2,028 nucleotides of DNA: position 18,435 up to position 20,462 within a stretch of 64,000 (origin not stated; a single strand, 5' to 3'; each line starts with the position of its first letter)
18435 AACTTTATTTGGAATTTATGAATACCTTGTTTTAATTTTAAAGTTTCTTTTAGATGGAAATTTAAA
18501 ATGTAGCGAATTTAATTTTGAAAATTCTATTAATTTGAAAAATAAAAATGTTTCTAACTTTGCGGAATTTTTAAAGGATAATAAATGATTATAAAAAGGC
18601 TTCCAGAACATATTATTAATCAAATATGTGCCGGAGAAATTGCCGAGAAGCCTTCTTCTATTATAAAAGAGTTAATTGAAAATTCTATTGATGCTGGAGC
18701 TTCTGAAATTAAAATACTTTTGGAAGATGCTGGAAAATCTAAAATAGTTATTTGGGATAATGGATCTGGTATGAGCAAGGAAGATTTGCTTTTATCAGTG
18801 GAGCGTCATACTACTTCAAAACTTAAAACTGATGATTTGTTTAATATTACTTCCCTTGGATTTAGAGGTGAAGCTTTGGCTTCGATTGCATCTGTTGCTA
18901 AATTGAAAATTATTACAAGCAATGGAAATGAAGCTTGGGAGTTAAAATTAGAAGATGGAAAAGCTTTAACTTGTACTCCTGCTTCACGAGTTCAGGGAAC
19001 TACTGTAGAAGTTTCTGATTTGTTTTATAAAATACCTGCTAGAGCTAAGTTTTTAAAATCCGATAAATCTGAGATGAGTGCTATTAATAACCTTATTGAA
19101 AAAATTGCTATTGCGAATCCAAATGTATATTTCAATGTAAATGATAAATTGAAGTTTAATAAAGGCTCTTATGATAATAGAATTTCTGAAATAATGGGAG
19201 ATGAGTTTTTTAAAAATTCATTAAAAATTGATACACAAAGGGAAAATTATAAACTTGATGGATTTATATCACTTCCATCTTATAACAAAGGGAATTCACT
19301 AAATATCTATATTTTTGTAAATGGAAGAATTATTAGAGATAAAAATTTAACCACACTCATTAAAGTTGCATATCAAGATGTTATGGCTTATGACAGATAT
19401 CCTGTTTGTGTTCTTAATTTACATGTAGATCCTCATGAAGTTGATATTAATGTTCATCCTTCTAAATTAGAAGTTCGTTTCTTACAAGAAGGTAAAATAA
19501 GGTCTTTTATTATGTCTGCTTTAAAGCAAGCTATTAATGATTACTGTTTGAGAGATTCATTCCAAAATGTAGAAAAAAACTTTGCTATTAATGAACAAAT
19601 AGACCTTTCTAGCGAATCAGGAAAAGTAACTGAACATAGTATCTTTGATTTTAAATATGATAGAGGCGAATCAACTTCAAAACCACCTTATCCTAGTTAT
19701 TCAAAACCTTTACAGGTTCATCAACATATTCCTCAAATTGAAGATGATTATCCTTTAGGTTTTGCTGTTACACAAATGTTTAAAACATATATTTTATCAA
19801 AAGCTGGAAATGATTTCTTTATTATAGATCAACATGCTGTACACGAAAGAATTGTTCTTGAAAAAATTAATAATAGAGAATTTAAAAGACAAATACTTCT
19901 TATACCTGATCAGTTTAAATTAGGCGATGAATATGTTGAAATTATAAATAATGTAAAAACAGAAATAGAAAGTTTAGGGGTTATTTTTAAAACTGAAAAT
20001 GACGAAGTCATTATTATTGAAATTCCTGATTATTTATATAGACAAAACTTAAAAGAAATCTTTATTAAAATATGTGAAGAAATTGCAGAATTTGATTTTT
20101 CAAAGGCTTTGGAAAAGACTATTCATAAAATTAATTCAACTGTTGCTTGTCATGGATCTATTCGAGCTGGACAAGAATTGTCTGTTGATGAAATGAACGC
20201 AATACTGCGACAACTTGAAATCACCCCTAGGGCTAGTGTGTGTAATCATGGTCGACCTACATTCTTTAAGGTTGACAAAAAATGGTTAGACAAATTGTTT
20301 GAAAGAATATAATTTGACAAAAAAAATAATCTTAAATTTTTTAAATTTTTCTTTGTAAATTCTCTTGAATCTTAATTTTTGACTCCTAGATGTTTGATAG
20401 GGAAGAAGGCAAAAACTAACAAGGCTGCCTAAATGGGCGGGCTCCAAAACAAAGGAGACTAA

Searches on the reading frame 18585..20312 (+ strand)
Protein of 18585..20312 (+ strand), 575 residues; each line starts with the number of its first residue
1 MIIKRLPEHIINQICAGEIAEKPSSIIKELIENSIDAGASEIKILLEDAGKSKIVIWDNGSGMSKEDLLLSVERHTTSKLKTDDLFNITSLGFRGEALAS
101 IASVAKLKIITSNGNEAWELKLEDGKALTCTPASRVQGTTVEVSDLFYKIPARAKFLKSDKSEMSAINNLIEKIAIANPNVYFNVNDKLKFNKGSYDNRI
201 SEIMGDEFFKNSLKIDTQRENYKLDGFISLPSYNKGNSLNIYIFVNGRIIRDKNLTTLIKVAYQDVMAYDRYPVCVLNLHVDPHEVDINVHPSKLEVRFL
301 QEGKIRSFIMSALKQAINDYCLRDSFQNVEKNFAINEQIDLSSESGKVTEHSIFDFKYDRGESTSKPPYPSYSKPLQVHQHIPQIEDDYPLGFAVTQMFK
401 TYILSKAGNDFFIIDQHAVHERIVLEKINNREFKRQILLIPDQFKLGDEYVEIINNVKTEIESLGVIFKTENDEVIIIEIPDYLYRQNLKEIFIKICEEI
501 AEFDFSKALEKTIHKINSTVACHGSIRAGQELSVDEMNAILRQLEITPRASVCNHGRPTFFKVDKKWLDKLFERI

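Call 57: search_protein_families(library=pfam, proteins=[window:18585-20312:+], max_evalue=0.0001)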
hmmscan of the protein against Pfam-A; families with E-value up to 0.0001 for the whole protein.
window:18585-20312:+ (575 aa): 4 families
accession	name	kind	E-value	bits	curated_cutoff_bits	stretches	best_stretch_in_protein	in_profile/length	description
PF01119.25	DNA_mis_repair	-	1.7e-38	131.3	26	1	200-317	1-118/119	DNA mismatch repair protein, C-terminal domain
PF08676.16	MutL_C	-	2.1e-29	102.5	25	1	396-532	2-142/142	MutL C terminal dimerisation domain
PF13589.12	HATPase_c_3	-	9.4e-15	55.3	25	1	25-122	5-103/137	Histidine kinase-, DNA gyrase B-, and HSP90-like ATPase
PF02518.31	HATPase_c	-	6.2e-07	30.3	26.4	1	24-87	7-64/111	Histidine kinase-, DNA gyrase B-, and HSP90-like ATPase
